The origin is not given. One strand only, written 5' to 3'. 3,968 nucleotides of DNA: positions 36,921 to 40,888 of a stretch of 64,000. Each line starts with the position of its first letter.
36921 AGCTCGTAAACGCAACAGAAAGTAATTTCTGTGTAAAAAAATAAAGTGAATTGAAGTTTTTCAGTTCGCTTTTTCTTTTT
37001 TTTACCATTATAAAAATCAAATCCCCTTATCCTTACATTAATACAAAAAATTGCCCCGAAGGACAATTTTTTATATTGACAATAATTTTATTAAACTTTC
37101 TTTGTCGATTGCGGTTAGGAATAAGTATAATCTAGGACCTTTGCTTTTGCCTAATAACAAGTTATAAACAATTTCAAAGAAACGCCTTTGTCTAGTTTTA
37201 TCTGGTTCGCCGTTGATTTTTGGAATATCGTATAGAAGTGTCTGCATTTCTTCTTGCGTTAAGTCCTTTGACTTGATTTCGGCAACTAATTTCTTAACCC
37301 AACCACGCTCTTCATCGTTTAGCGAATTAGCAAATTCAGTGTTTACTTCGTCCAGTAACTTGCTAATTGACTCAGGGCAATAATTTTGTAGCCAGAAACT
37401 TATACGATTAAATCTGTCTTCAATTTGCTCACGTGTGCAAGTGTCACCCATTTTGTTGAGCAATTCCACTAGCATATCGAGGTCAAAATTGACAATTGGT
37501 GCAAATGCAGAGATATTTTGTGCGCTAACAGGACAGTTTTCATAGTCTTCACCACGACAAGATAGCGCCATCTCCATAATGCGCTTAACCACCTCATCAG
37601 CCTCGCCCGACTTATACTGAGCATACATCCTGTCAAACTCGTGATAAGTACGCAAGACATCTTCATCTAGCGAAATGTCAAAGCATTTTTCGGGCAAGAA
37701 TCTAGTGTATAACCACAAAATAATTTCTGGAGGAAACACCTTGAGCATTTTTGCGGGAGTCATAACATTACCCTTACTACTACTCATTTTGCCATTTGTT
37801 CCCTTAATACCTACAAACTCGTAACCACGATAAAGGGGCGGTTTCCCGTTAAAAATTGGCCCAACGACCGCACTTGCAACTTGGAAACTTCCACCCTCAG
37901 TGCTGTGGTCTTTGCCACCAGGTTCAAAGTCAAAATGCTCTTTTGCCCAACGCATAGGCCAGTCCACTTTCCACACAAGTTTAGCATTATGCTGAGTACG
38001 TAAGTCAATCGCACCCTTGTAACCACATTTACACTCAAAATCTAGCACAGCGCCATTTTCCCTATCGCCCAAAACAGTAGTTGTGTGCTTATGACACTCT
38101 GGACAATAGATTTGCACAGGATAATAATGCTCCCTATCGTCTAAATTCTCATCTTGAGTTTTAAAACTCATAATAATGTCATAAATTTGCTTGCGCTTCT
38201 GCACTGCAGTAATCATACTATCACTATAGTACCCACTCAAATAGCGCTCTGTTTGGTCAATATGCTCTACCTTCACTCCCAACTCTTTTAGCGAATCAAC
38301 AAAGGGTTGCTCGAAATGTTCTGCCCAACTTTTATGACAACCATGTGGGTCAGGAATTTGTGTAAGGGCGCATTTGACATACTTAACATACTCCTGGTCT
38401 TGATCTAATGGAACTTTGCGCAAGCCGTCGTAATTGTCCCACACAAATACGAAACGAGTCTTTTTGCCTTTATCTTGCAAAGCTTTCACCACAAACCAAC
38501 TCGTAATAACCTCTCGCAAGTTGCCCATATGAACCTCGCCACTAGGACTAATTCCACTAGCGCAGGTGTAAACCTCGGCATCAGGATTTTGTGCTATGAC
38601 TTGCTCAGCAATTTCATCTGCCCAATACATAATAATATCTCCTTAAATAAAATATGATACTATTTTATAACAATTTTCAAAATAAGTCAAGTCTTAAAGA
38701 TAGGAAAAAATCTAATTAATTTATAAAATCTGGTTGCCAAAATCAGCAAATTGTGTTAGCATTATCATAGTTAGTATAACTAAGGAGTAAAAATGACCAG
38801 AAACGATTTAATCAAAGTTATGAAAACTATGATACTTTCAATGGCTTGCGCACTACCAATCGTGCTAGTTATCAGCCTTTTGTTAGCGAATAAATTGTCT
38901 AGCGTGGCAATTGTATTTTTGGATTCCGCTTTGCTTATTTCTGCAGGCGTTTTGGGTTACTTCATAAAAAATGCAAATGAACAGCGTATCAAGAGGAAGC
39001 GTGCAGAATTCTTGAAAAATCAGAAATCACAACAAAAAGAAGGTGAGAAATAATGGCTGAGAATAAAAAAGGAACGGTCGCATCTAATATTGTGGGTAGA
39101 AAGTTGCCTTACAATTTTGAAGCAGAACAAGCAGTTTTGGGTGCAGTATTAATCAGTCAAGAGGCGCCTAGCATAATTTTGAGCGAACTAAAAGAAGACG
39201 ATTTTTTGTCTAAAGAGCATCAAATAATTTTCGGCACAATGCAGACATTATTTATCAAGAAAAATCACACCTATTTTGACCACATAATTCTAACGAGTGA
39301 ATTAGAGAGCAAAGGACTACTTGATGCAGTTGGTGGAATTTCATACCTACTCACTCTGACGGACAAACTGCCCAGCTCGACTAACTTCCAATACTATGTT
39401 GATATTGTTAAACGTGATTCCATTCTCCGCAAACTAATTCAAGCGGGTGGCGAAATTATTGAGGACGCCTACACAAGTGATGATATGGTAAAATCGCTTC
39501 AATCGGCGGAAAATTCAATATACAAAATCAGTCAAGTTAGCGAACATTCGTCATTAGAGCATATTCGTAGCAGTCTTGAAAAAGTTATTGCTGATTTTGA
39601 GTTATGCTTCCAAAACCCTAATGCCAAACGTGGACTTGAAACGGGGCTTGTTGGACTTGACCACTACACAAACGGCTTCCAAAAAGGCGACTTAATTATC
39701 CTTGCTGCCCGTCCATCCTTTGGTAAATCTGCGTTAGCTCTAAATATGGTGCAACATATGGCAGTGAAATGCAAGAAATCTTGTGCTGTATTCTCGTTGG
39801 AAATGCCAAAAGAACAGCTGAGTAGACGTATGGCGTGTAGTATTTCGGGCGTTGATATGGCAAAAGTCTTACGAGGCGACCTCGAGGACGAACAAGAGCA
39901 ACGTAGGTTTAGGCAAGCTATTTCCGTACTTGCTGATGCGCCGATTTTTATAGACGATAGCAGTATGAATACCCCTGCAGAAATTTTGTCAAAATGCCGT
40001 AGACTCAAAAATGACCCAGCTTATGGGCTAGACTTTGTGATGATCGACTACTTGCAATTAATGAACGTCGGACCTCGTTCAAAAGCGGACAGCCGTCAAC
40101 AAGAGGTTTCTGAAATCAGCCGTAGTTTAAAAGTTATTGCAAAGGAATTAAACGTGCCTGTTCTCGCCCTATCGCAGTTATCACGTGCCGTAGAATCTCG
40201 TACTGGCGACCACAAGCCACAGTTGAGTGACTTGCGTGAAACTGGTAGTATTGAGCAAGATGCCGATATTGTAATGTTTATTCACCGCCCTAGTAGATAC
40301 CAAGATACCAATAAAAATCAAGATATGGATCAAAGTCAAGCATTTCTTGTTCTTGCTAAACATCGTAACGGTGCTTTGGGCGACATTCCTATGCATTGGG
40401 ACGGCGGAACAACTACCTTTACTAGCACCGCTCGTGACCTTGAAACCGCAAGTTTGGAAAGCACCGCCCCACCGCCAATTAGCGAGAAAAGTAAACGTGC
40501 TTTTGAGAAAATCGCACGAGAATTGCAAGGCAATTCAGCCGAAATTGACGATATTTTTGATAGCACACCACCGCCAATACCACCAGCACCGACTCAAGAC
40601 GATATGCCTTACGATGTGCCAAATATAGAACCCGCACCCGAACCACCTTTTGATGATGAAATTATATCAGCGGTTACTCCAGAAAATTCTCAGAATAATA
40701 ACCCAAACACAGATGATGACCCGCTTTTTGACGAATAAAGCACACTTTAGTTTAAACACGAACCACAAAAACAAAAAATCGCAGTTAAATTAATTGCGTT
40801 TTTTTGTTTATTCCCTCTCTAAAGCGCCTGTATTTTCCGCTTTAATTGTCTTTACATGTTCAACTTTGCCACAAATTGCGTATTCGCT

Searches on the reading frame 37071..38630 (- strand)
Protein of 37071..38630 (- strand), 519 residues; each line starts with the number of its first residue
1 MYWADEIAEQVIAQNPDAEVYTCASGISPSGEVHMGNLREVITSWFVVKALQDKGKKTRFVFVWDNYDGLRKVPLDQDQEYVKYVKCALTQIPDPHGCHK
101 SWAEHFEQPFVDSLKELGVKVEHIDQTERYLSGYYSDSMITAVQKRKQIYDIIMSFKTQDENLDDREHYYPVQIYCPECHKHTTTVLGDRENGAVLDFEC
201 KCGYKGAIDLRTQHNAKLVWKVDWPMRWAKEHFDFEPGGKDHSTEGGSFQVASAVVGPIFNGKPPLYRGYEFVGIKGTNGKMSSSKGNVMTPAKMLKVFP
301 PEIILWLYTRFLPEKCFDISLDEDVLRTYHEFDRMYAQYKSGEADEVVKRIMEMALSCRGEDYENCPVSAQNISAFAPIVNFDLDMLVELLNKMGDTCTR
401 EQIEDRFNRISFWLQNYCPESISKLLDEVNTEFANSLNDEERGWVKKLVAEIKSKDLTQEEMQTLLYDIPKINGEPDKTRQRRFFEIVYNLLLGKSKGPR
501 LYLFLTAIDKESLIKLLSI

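Call 8: search_protein_families(library=ncbifam, proteins=[window:37071-38630:-], max_evalue=1e-10)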
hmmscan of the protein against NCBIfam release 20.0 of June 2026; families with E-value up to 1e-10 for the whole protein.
window:37071-38630:- (519 aa): 2 families
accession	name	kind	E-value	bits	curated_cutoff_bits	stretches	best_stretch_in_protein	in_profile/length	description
TIGR00467.1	lysS_arch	equivalog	1.9e-127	426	147.55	1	1-517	1-511/515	lysine--tRNA ligase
NF001968.0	PRK00750.1-2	equivalog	4e-48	164.1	648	1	6-507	22-509/528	lysine--tRNA ligase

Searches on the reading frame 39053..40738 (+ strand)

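Call 8: search_protein_families(library=ncbifam, proteins=[window:39053-40738:+], max_evalue=1e-10)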
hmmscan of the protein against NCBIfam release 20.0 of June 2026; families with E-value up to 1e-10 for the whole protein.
window:39053-40738:+ (561 aa): 16 families
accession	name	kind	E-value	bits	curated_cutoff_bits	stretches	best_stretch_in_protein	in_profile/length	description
TIGR00665.1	DnaB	equivalog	1.9e-142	475.1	385.25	1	19-460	3-434/435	replicative DNA helicase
NF004384.0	PRK05748.1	equivalog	1.3e-135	452.5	525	1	16-465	8-448/452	replicative DNA helicase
NF004109.0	PRK05595.1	equivalog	1.7e-127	425.8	737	1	16-457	6-436/444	replicative DNA helicase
NF005852.0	PRK07773.1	equivalog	7.7e-123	411.6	780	1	9-399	15-398/886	replicative DNA helicase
TIGR03600.1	phage_DnaB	exception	1.1e-110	370.6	498.65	1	22-449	2-421/421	phage replicative helicase, DnaB family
NF040583.1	dnaB_SPI-7_type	exception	9.1e-109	364.4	655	1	19-457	2-432/434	SPI-7-type island replicative DNA helicase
NF006606.0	PRK09165.1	equivalog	1.9e-108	363.2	540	1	14-464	17-492/497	replicative DNA helicase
NF006443.0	PRK08760.1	equivalog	2.3e-106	356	741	1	18-462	33-470/476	replicative DNA helicase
NF005369.0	PRK06904.1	equivalog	1.2e-103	347.4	809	1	19-461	26-466/474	replicative DNA helicase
NF005945.0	PRK08006.1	equivalog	7.5e-100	335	898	1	12-457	20-461/471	replicative DNA helicase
NF006458.0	PRK08840.1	equivalog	8e-99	331.4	884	1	16-457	17-454/464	replicative DNA helicase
NF004967.0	PRK06321.1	equivalog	1.3e-93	314.5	751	1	16-456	14-462/472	replicative DNA helicase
NF006306.0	PRK08506.1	equivalog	7.9e-93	311.6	596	1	20-464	5-456/472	replicative DNA helicase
NF005424.0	PRK07004.1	equivalog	2.3e-92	309.9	834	1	19-458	16-450/460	replicative DNA helicase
NF005240.0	PRK06749.1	subfamily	5.1e-81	272.7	686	1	21-446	5-414/428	replicative DNA helicase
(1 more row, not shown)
